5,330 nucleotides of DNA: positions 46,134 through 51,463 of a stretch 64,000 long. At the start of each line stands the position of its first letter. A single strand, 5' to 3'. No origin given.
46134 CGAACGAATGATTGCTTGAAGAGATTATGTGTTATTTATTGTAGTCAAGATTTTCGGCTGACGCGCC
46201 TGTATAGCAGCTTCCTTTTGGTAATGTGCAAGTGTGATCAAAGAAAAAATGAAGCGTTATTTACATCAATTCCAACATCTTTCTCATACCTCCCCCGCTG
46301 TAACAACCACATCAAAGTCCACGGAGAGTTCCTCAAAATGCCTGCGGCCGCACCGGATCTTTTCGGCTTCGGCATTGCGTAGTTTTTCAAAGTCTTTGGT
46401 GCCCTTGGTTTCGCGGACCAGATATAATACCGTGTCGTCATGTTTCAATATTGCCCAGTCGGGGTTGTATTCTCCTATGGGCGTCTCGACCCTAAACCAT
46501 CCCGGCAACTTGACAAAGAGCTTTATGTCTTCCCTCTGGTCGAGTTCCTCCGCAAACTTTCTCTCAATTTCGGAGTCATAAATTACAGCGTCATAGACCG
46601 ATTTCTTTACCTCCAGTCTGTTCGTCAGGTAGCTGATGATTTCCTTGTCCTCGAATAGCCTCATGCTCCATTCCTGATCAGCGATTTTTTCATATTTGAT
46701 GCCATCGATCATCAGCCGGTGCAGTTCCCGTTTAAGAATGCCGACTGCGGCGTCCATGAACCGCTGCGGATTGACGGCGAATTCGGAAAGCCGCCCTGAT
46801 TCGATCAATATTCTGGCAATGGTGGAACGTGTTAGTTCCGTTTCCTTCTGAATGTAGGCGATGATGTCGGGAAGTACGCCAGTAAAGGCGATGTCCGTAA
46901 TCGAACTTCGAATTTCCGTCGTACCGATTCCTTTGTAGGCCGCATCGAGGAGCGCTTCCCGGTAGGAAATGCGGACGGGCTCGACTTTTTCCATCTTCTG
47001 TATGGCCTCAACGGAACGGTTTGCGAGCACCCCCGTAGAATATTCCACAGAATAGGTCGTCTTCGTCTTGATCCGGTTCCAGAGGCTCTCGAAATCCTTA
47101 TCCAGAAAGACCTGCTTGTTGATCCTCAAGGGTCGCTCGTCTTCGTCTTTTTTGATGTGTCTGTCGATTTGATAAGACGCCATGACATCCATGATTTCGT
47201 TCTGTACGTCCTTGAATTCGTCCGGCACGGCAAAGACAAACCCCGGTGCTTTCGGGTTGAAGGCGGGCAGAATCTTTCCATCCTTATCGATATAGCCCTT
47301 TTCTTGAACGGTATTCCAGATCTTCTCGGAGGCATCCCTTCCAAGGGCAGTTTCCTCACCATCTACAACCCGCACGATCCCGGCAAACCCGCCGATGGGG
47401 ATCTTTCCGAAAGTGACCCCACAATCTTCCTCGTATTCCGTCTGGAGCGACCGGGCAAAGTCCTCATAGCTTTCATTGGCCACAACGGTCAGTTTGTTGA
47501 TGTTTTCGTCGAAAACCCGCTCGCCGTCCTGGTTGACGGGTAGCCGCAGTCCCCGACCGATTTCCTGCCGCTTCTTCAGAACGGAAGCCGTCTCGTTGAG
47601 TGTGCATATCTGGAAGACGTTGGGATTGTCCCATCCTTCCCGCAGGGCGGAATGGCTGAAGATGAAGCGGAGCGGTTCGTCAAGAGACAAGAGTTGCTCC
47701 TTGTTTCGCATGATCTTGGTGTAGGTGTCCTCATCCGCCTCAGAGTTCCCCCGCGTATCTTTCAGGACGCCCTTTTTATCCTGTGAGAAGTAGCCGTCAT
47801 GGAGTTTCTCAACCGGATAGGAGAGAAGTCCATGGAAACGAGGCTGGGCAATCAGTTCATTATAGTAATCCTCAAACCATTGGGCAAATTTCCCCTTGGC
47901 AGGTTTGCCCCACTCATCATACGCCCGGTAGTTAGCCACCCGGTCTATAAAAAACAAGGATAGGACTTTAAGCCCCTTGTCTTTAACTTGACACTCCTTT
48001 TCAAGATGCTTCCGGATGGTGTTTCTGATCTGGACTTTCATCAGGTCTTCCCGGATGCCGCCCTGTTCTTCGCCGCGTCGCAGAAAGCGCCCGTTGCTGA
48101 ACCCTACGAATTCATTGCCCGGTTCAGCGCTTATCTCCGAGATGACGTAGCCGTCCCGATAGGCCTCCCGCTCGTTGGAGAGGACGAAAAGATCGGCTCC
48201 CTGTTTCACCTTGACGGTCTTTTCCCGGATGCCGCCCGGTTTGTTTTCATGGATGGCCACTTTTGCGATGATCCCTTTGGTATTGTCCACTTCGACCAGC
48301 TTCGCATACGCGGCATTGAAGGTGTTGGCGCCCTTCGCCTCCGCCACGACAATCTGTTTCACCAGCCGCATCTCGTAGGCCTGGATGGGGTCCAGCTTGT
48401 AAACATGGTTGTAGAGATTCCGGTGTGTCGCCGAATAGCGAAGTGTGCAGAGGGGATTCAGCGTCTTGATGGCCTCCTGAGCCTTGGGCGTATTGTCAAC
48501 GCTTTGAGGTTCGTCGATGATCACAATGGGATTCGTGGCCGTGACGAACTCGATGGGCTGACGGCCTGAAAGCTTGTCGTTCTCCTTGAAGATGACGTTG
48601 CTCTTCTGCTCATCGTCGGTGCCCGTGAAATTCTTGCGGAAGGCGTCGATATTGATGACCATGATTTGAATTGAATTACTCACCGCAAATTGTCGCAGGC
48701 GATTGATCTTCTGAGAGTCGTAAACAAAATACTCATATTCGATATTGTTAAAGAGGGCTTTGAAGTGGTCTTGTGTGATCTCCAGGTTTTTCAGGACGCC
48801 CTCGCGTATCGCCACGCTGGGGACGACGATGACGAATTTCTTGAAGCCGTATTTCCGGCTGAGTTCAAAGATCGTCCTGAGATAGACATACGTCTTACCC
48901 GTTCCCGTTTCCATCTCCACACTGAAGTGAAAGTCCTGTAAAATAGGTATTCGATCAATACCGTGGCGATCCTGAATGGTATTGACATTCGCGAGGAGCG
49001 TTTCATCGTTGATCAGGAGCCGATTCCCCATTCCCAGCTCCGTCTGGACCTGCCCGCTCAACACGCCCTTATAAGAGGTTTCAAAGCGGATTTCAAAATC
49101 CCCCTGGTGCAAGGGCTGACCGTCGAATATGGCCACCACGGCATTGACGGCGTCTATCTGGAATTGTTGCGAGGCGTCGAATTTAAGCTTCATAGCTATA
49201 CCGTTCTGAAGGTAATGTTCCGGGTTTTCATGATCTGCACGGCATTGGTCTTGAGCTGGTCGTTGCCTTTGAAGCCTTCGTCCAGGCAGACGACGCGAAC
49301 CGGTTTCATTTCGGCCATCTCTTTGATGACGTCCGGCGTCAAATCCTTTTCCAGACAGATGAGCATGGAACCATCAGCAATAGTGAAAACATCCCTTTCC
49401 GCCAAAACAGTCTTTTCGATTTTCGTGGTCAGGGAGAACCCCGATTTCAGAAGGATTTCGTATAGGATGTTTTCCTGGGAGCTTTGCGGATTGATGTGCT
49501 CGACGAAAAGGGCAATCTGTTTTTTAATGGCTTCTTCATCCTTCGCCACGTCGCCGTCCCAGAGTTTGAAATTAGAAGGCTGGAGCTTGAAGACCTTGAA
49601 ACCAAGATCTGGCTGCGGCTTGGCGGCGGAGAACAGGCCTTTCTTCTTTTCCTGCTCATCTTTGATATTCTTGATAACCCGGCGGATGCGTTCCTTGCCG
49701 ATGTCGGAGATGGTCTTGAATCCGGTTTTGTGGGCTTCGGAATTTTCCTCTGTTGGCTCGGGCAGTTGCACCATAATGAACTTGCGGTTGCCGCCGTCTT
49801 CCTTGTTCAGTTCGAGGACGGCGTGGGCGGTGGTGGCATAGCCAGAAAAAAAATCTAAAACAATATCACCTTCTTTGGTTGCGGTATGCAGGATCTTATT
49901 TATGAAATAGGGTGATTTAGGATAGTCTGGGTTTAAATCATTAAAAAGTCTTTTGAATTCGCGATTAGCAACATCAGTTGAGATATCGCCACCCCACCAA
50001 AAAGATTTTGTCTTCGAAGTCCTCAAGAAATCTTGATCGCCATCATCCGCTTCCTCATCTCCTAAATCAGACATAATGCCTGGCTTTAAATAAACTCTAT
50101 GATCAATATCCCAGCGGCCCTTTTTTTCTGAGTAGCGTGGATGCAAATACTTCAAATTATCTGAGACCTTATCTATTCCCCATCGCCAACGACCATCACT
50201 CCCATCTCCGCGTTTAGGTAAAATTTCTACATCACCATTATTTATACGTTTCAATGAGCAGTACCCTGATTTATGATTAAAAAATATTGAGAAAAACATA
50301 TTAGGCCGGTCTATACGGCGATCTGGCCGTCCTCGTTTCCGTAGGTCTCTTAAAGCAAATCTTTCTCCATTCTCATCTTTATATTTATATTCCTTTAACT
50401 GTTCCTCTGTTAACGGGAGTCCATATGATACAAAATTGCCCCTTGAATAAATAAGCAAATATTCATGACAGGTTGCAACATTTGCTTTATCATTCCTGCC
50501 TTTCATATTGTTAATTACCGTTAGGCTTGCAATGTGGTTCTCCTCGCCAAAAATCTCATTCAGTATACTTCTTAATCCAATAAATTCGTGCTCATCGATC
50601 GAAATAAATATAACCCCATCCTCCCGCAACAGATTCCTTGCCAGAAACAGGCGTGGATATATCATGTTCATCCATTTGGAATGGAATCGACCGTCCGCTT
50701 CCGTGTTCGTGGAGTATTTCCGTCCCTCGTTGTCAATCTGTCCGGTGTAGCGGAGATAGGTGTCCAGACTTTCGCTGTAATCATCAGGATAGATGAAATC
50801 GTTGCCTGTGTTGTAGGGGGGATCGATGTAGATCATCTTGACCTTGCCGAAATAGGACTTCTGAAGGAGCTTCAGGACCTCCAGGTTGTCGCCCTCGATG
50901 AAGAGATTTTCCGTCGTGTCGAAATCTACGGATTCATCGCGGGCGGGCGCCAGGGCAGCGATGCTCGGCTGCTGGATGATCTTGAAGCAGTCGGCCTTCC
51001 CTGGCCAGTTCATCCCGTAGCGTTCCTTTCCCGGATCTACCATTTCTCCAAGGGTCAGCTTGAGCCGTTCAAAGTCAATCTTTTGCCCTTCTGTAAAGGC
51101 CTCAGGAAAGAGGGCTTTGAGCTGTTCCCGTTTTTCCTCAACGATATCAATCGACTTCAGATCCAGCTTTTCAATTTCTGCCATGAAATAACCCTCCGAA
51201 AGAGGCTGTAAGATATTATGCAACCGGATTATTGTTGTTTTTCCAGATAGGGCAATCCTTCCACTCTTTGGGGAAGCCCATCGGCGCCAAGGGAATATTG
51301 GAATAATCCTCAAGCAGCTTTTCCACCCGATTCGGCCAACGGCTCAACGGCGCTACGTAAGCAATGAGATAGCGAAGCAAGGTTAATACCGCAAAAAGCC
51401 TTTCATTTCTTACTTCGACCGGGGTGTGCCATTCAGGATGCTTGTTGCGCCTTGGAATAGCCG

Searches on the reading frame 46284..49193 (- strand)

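Call 87: search_protein_families(library=pfam, max_evalue=0.000001, proteins=[window:46284-49193:-])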
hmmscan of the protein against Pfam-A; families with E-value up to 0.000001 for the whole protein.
window:46284-49193:- (969 aa): 3 families
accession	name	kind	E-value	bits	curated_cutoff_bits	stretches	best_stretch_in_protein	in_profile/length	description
PF19778.5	RE_endonuc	-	3.5e-38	130.2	23.4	1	863-963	1-105/108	Endonuclease domain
PF04851.21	ResIII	-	1.6e-14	54.6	22.5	1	85-257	21-162/164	Type III restriction enzyme, res subunit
PF00270.35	DEAD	-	1.6e-07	31.6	26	1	84-235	11-132/167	DEAD/DEAH box helicase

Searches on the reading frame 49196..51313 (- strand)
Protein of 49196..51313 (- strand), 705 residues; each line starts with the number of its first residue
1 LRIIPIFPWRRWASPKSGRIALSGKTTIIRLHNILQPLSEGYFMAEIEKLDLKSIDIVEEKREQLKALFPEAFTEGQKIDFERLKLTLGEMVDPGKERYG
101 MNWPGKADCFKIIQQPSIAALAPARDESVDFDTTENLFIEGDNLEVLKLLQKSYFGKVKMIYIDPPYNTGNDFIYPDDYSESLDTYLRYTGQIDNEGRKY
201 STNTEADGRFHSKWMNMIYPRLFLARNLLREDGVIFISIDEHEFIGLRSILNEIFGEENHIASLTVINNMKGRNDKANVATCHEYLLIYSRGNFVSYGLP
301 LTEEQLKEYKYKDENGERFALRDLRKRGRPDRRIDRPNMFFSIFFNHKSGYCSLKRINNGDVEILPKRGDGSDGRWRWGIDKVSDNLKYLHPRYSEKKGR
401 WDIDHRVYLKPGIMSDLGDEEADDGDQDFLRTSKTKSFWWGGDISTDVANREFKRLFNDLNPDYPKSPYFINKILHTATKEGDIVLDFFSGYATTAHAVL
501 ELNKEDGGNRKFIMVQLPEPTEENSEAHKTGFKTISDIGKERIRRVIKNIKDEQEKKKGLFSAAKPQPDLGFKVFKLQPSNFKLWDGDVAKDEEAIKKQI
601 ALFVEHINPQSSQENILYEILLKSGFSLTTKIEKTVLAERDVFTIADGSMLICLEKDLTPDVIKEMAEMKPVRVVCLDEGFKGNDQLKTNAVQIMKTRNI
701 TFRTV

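Call 88: search_protein_families(library=pfam, max_evalue=0.000001, proteins=[window:49196-51313:-])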
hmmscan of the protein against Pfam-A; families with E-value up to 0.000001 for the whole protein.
window:49196-51313:- (705 aa): 1 family
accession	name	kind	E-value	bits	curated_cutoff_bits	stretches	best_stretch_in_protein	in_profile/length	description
PF01555.25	N6_N4_Mtase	-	6.5e-27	95.4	26.7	1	158-513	1-207/221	DNA methylase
